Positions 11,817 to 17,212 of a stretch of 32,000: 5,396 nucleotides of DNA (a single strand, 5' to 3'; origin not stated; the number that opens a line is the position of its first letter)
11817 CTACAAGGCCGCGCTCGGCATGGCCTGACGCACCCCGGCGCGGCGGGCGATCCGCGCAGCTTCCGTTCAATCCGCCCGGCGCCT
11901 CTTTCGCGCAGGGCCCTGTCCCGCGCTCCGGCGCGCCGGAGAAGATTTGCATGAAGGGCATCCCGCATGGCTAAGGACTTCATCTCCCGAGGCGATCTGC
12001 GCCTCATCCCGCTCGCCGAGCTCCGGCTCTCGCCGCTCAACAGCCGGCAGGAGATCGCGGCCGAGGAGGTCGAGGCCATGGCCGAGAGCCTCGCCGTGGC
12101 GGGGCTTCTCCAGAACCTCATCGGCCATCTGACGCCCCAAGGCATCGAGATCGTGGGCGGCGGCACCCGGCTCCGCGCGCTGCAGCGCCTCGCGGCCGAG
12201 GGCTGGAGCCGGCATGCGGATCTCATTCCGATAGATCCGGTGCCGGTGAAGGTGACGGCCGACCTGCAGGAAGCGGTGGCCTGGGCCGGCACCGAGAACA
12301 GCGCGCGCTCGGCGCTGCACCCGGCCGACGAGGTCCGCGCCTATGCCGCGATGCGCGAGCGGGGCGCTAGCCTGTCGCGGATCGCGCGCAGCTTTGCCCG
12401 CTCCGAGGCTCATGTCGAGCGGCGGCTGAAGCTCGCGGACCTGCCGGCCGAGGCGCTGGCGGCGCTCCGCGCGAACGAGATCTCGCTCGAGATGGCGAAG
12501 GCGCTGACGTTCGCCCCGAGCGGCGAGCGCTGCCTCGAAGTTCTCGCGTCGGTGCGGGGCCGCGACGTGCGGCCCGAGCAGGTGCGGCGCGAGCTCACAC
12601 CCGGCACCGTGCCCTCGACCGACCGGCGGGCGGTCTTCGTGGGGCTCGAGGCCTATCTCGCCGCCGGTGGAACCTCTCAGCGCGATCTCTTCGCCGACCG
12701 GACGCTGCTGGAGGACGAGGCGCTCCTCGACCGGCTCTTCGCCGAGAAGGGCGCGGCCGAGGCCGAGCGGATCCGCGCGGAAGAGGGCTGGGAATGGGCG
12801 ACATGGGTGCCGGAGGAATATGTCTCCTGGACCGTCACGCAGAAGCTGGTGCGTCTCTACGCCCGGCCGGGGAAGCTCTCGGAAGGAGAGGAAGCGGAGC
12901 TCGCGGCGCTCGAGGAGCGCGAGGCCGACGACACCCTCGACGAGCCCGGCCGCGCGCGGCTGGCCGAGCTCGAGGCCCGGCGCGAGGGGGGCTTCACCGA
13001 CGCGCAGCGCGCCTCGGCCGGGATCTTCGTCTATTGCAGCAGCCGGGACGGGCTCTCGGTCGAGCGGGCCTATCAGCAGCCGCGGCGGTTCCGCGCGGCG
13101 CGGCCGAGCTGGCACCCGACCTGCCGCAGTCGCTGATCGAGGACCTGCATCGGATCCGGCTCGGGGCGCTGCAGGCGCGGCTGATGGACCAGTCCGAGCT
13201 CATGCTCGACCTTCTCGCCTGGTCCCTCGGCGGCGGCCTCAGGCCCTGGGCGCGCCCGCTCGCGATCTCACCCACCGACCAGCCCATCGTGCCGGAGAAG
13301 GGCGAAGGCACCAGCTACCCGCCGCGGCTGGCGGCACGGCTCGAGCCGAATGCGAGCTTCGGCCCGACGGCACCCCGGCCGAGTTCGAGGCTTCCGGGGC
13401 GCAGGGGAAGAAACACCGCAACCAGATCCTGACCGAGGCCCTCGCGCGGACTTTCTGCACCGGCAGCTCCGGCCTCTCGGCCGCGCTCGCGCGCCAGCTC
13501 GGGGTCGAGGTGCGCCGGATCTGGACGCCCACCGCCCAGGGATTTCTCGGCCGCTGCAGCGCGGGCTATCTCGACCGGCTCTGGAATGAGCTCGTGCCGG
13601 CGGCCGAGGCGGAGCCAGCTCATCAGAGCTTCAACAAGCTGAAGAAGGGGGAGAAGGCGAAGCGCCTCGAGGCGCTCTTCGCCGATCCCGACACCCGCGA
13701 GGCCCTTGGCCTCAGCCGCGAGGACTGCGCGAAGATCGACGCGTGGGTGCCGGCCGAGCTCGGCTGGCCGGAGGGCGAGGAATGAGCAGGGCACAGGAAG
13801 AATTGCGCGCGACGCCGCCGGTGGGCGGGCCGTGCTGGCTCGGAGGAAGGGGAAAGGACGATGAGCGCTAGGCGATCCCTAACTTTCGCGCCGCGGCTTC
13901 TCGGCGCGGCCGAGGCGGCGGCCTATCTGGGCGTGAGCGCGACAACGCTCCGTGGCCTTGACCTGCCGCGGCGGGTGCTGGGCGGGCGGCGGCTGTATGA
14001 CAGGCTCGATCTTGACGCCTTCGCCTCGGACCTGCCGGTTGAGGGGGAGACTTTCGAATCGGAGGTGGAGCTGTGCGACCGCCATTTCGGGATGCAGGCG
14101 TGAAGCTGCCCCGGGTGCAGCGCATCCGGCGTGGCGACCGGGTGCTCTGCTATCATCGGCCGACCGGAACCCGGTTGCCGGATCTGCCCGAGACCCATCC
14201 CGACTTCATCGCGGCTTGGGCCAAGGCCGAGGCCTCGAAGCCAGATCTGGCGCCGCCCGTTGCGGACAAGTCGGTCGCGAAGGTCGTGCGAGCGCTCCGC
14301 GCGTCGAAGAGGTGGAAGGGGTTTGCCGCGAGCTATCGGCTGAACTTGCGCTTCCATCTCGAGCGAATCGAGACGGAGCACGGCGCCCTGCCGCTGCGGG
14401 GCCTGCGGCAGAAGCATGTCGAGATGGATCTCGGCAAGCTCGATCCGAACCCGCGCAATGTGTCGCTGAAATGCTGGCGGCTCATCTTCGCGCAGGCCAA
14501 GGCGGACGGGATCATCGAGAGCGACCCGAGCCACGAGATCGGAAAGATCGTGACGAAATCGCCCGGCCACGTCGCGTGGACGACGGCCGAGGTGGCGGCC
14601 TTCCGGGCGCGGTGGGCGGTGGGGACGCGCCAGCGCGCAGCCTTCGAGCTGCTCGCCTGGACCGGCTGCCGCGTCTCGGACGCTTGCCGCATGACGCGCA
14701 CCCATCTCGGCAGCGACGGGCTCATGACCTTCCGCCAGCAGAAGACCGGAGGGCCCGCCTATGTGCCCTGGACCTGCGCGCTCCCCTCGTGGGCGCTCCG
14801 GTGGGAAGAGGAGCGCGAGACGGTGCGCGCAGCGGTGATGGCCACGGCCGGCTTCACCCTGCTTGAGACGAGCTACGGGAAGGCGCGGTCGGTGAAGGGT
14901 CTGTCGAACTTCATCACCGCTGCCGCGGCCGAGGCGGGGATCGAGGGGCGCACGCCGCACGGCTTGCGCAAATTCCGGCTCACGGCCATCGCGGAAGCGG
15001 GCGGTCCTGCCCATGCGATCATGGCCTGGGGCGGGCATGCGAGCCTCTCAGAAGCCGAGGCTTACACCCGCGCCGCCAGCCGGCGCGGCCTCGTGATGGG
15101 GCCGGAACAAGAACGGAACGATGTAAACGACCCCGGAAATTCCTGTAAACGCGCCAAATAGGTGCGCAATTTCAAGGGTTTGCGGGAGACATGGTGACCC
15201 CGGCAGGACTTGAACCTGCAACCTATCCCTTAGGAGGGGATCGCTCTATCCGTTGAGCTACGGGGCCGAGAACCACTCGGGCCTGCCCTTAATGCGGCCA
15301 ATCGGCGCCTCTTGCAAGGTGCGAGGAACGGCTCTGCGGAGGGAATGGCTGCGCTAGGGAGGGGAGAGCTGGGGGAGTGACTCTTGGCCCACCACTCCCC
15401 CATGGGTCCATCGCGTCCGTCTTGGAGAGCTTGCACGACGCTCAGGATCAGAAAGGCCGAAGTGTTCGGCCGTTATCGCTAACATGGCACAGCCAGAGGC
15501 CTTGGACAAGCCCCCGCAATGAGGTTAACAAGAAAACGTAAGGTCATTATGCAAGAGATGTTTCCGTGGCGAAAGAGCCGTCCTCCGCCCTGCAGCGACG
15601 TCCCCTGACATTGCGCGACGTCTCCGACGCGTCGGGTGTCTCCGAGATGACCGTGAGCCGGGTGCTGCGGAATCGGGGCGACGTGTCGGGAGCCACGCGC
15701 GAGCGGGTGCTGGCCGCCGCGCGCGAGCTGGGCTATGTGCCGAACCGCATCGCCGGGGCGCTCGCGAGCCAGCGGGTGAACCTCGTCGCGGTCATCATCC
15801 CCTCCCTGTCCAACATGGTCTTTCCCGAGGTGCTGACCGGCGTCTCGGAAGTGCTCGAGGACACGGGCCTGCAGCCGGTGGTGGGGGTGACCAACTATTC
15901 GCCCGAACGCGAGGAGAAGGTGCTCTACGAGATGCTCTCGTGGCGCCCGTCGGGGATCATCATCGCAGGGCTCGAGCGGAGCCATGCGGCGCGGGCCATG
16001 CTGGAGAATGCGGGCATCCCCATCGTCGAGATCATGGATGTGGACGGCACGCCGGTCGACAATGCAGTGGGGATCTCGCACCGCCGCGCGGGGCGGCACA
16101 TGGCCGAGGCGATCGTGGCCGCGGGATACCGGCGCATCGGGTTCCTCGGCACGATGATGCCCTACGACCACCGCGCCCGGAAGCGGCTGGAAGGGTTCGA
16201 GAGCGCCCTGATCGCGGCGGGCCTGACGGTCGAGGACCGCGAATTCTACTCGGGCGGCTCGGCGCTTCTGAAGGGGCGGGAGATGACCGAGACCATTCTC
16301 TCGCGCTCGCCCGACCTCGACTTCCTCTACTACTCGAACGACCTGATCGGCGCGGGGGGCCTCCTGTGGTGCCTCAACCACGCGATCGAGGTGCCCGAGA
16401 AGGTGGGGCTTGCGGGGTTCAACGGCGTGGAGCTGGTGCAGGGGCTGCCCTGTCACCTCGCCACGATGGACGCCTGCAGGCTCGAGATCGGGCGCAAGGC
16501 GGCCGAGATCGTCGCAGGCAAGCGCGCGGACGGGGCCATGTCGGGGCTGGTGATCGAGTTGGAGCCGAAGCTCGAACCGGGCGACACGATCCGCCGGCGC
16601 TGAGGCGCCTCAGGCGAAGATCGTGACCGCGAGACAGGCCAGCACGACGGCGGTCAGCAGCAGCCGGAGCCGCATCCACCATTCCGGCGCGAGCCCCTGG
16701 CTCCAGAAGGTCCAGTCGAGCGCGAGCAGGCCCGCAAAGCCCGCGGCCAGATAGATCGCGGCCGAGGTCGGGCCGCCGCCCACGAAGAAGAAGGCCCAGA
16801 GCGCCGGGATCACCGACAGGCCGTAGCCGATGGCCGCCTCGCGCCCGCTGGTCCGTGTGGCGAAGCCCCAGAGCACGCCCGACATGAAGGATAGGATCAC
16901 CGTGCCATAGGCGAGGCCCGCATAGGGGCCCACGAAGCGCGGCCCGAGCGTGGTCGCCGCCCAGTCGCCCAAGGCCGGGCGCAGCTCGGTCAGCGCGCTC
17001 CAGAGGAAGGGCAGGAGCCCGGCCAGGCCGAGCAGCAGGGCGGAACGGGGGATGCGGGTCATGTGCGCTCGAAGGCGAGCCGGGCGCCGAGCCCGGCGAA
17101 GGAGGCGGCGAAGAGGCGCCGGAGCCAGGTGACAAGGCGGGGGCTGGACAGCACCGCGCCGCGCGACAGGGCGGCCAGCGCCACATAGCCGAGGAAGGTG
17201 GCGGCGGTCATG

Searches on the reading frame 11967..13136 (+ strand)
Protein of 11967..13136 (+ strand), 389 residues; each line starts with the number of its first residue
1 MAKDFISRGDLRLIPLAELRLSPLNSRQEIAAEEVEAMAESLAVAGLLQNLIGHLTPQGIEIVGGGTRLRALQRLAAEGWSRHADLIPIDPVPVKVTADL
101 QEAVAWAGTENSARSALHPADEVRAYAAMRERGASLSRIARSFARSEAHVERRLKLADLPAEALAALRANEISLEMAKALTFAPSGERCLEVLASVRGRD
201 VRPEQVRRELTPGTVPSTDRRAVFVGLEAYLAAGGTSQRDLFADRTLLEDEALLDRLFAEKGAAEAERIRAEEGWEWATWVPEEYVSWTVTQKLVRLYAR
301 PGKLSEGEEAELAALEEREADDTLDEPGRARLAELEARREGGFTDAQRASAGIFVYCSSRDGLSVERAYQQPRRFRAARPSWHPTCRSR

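Call 8: search_protein_families(library=pfam, proteins=[window:11967-13136:+], max_evalue=0.001)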
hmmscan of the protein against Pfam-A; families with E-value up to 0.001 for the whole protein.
window:11967-13136:+ (389 aa): 2 families
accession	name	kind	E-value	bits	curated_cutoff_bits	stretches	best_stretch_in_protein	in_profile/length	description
PF17762.8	HTH_ParB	-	3.3e-06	27.6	22.6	1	117-200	3-87/102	ParB HTH domain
PF02195.25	ParB_N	-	8.5e-05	23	26.3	1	11-75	3-68/95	ParB N-terminal domain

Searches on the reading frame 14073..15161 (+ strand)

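Call 8: search_protein_families(library=pfam, proteins=[window:14073-15161:+], max_evalue=0.001)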
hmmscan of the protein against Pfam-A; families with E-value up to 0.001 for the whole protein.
window:14073-15161:+ (362 aa): 1 family
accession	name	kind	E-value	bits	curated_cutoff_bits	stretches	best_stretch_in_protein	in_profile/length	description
PF00589.27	Phage_integrase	-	1.4e-16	61.2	27.1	1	184-335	21-169/172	Phage integrase family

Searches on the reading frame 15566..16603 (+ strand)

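Call 8: search_protein_families(library=pfam, proteins=[window:15566-16603:+], max_evalue=0.001)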
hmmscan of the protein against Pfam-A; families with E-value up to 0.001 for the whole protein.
window:15566-16603:+ (345 aa): 4 families
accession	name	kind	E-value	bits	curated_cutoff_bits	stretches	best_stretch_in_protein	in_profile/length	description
PF00532.27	Peripla_BP_1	-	5.1e-21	75.8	22.2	1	74-317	4-258/281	Periplasmic binding proteins and sugar binding domain of LacI family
PF13377.12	Peripla_BP_3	-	7.1e-19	68.9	26.5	1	181-341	2-166/167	Periplasmic binding protein-like domain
PF00356.27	LacI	-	9.4e-19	67.4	27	1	15-60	1-46/46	Bacterial regulatory proteins, lacI family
PF13407.12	Peripla_BP_4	-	1.1e-10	41.9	35.1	1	74-263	1-196/258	Periplasmic binding protein domain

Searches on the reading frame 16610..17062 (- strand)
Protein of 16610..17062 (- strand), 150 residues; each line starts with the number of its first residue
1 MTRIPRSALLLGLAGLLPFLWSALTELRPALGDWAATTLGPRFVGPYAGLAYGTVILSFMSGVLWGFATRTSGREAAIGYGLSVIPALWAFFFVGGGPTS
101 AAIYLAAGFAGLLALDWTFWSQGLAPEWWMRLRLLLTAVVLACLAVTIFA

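Call 8: search_protein_families(library=pfam, proteins=[window:16610-17062:-], max_evalue=0.001)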
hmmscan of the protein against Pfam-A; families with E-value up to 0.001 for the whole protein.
window:16610-17062:- (150 aa): 1 family
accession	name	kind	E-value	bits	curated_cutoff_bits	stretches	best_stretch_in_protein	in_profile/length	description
PF11911.13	DUF3429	-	4.8e-34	118.1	39.1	1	4-148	1-143/144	Protein of unknown function (DUF3429)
